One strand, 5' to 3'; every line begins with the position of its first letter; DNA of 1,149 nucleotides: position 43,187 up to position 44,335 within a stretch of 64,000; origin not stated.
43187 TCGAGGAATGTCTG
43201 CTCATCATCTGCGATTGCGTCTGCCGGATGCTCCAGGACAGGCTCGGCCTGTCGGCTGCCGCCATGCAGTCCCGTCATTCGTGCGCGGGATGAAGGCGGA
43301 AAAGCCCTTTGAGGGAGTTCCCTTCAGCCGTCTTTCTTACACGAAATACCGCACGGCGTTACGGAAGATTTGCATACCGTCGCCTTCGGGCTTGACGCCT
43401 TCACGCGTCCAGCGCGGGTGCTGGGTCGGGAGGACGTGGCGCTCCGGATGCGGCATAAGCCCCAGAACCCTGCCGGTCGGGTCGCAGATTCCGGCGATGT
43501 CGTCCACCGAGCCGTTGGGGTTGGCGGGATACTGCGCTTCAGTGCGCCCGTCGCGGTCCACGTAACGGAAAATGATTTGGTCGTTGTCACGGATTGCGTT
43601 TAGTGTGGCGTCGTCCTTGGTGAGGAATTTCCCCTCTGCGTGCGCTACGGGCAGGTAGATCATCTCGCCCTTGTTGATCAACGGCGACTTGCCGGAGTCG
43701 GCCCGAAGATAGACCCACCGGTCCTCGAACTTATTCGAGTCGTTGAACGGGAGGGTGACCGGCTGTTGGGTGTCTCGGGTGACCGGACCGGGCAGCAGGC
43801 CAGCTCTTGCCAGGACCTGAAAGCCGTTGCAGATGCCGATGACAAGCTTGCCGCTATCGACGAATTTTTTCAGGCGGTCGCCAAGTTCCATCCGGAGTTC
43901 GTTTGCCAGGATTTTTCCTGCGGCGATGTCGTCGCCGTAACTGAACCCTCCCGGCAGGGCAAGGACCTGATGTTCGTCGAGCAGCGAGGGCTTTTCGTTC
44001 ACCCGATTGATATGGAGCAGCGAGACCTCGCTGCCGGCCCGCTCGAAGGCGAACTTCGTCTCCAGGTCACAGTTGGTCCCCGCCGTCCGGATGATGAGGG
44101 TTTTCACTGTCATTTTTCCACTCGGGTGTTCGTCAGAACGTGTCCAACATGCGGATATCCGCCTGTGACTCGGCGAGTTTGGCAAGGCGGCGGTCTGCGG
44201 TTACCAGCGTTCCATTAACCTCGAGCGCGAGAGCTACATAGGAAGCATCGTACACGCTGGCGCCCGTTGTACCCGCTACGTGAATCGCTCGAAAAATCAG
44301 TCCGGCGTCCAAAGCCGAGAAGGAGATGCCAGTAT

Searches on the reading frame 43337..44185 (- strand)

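Call 10: search_protein_families(library=ncbifam, proteins=[window:43337-44185:-], max_evalue=0.001)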
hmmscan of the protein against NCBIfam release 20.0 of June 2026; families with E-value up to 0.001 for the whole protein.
window:43337-44185:- (282 aa): 8 families
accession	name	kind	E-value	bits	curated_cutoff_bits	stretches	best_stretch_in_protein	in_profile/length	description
NF002252.0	PRK01175.1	equivalog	5.4e-77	258.4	298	1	26-280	3-256/261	phosphoribosylformylglycinamidine synthase subunit PurQ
TIGR01737.1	FGAM_synth_I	equivalog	1.2e-62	211.3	177.8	1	28-278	2-225/228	phosphoribosylformylglycinamidine synthase I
NF002957.0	PRK03619.1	equivalog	1.9e-50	171.3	212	1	28-255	2-204/222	phosphoribosylformylglycinamidine synthase subunit PurQ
NF003672.0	PRK05297.1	equivalog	4.4e-48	163.6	783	1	26-279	1036-1287/1290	phosphoribosylformylglycinamidine synthase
TIGR01735.1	FGAM_synt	equivalog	5.5e-47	159.9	1123.05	1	27-278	1053-1304/1307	phosphoribosylformylglycinamidine synthase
TIGR01857.1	FGAM-synthase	equivalog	1.9e-44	151.6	1057.05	1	31-250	982-1215/1239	phosphoribosylformylglycinamidine synthase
TIGR01739.1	tegu_FGAM_synt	hypoth_equivalog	1.2e-07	30.1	716.1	1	28-251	934-1173/1206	herpesvirus tegument protein/v-FGAM-synthase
TIGR01382.1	PfpI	subfamily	0.00017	21.2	139.05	1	101-133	83-115/169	DJ-1/PfpI/YhbO family deglycase/protease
